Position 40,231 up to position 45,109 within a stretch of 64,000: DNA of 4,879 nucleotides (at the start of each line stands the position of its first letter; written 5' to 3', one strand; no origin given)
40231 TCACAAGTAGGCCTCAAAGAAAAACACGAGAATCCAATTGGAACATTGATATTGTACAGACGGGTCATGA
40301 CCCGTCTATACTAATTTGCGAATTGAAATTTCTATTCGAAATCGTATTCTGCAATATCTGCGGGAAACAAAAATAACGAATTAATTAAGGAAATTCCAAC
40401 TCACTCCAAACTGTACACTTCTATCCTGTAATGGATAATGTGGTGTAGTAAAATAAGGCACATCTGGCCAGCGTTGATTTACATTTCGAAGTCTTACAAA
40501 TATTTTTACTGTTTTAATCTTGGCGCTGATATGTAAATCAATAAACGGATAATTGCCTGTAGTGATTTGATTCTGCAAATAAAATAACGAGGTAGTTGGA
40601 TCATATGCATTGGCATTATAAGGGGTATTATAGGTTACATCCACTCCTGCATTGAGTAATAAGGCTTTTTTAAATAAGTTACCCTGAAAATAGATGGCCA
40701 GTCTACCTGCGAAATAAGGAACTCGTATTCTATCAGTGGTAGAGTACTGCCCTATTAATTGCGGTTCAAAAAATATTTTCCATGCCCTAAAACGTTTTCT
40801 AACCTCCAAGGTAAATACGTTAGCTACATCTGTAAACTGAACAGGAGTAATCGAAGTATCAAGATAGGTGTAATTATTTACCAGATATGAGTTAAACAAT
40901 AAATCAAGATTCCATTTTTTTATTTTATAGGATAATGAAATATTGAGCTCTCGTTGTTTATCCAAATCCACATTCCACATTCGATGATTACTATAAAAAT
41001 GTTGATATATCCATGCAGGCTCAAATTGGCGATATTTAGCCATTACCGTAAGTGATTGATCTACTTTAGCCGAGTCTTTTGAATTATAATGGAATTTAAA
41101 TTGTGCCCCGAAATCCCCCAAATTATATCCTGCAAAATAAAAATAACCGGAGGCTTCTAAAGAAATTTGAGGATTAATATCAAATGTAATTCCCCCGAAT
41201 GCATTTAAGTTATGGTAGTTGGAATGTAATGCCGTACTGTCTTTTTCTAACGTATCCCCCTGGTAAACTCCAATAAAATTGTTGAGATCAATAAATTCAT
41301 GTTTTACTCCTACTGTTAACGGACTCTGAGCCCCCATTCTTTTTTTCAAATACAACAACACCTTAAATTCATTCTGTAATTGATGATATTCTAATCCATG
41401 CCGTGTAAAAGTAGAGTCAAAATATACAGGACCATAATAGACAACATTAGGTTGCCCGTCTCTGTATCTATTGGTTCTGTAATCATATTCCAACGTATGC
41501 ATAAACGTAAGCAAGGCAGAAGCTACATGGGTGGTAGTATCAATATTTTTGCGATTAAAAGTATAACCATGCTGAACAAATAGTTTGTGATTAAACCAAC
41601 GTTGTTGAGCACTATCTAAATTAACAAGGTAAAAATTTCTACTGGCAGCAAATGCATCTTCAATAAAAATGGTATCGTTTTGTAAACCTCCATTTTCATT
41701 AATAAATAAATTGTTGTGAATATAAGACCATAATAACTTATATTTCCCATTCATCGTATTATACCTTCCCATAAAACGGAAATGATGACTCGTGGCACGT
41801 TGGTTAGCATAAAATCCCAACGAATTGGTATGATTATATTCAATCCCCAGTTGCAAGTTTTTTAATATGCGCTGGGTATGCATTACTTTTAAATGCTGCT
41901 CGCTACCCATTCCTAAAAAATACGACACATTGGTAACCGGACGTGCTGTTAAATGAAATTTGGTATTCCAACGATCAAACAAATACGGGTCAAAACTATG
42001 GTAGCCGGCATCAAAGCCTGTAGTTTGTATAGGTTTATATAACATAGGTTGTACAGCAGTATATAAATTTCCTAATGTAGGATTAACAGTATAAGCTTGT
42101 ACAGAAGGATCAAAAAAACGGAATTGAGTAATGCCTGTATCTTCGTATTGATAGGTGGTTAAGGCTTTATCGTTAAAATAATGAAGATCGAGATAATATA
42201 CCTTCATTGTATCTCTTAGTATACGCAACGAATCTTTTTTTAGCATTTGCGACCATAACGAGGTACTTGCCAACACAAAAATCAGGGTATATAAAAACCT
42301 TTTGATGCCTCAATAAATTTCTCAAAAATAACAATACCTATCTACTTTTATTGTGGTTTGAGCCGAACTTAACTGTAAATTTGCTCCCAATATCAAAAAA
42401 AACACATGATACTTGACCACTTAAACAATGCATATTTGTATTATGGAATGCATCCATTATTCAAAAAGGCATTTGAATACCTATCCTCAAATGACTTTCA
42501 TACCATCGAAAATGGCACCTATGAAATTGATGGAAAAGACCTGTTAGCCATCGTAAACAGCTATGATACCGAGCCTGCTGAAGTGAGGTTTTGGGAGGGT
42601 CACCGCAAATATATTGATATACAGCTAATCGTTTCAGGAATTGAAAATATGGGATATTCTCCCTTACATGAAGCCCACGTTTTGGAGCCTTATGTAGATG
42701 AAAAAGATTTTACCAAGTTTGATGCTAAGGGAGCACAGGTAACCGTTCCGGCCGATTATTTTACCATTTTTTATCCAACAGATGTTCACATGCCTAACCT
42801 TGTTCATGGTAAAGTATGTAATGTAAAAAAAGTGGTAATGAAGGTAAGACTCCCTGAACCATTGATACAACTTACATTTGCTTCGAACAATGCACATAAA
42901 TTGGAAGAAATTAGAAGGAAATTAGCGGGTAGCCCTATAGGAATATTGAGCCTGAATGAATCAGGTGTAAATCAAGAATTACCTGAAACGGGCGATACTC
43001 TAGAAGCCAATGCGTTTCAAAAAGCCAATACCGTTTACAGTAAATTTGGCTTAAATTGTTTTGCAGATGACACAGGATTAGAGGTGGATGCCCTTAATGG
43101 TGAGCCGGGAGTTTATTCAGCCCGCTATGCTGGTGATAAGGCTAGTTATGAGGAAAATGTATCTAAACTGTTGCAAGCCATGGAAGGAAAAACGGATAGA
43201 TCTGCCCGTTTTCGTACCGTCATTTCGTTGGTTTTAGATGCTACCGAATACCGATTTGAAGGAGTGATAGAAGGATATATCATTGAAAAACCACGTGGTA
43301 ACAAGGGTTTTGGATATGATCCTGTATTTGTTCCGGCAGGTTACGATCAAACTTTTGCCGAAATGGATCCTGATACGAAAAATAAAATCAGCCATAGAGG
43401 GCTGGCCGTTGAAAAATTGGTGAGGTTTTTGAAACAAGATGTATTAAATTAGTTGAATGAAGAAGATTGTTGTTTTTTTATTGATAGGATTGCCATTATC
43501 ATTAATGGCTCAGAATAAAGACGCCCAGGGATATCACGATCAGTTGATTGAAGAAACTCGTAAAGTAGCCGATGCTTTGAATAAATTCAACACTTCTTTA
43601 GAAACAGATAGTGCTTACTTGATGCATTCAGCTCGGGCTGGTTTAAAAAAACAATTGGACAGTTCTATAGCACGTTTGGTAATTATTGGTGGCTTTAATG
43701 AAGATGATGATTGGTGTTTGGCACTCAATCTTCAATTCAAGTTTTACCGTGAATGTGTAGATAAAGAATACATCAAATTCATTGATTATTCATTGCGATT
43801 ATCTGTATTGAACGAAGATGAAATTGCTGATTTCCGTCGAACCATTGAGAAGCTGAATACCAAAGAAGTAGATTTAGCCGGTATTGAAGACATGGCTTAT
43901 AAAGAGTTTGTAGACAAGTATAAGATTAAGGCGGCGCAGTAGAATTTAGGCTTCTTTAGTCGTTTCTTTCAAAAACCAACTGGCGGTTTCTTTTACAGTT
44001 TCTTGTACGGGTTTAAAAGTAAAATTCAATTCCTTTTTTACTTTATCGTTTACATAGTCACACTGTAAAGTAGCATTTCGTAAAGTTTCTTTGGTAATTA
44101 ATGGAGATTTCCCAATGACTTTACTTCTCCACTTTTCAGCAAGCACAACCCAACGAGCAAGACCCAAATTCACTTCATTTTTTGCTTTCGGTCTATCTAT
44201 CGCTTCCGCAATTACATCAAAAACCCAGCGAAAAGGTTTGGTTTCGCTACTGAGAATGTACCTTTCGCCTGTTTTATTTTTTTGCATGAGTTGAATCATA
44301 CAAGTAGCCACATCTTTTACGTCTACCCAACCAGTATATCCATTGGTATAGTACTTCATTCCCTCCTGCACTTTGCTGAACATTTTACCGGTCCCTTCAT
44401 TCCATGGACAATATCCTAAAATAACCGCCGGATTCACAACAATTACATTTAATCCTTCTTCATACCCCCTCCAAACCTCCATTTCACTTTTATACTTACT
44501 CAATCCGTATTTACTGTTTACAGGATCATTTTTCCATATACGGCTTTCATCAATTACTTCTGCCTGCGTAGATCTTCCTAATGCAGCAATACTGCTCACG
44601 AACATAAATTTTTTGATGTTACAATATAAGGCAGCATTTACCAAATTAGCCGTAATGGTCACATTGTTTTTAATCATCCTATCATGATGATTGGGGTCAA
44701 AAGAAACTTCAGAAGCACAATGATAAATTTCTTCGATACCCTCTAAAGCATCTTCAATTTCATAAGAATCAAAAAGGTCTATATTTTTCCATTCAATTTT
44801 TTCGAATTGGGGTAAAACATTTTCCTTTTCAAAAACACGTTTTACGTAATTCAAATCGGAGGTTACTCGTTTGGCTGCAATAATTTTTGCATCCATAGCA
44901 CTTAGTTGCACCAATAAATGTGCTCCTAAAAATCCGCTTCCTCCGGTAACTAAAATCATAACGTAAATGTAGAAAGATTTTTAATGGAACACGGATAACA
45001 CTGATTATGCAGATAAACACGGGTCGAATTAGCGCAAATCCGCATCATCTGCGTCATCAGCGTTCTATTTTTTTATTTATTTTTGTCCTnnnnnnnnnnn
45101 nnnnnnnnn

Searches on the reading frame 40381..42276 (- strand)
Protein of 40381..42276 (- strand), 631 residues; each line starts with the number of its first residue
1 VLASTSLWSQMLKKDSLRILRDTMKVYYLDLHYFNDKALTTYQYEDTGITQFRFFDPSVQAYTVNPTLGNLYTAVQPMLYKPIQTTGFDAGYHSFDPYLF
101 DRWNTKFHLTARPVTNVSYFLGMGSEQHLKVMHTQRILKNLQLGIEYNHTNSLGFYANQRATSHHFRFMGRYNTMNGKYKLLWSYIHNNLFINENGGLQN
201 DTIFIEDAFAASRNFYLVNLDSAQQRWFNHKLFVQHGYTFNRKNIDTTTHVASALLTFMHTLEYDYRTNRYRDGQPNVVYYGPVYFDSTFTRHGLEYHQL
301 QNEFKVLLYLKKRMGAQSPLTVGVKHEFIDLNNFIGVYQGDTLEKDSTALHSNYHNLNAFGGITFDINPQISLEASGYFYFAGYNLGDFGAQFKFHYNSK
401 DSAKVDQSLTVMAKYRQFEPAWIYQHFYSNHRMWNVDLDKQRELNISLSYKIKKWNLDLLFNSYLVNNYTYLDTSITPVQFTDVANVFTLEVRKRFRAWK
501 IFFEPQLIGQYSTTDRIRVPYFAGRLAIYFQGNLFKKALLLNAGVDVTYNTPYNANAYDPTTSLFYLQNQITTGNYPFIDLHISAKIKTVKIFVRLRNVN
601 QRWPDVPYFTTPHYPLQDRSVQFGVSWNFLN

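Call 52: search_protein_families(library=pfam, proteins=[window:40381-42276:-], max_evalue=0.001)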
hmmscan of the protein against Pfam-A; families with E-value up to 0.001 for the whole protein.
window:40381-42276:- (631 aa): 1 family
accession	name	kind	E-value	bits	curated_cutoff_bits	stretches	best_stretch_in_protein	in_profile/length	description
PF14121.12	Porin_10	-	1e-107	361.8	27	1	36-630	10-596/597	Putative porin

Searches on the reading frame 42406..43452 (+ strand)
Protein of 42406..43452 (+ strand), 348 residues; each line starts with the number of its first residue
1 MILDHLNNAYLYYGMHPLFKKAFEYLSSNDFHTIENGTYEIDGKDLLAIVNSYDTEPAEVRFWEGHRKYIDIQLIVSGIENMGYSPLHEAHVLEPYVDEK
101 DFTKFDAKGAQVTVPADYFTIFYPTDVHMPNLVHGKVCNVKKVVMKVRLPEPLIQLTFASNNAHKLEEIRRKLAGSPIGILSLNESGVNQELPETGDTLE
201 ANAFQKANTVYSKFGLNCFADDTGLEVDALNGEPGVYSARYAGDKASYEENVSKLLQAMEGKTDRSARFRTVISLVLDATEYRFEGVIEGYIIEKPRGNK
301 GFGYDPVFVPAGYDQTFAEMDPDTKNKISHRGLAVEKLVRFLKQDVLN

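Call 52: search_protein_families(library=pfam, proteins=[window:42406-43452:+], max_evalue=0.001)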
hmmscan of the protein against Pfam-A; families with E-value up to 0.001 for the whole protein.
window:42406-43452:+ (348 aa): 2 families
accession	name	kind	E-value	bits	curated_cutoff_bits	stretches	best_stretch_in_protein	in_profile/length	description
PF01725.21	Ham1p_like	-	4.5e-67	226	22.5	1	156-340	1-185/186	Ham1 family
PF04074.18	DUF386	-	7.5e-44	149.7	26.5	1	1-148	1-145/145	YhcH/YjgK/YiaL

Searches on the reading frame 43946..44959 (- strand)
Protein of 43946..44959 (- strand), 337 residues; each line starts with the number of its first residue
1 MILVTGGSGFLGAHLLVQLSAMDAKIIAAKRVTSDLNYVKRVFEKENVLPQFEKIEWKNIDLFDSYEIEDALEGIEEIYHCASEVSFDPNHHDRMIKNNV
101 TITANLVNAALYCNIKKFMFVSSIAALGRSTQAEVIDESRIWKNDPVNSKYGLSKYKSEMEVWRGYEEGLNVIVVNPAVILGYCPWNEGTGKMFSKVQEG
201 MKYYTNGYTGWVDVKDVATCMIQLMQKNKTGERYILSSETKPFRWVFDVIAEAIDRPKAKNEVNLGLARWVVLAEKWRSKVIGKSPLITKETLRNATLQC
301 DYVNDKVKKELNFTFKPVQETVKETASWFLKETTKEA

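Call 52: search_protein_families(library=pfam, proteins=[window:43946-44959:-], max_evalue=0.001)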
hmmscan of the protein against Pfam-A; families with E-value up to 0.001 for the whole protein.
window:43946-44959:- (337 aa): 8 families
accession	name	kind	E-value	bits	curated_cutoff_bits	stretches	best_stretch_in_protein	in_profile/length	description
PF01370.27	Epimerase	-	2.3e-28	99.7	20.9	1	2-234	1-237/240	NAD dependent epimerase/dehydratase family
PF07993.18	NAD_binding_4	-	1.6e-18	67.2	20.1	1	4-229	1-234/258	Male sterility protein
PF16363.11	GDP_Man_Dehyd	-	4.3e-17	63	27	1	3-256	1-268/332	GDP-mannose 4,6 dehydratase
PF01073.25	3Beta_HSD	-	6.6e-16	58.6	22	1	3-164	1-159/280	3-beta hydroxysteroid dehydrogenase/isomerase family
PF02719.21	Polysacc_synt_2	-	2.7e-09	37.1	20.2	1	2-123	1-128/293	Polysaccharide biosynthesis protein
PF04321.23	RmlD_sub_bind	-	1.1e-06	28.3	27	1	2-230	3-202/287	RmlD substrate binding domain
PF13460.12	NAD_binding_10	-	9e-06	26.1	27.2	1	6-182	1-148/184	NAD(P)H-binding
PF05368.20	NmrA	-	0.00077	19.6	27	0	2-128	5-112/298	NmrA-like family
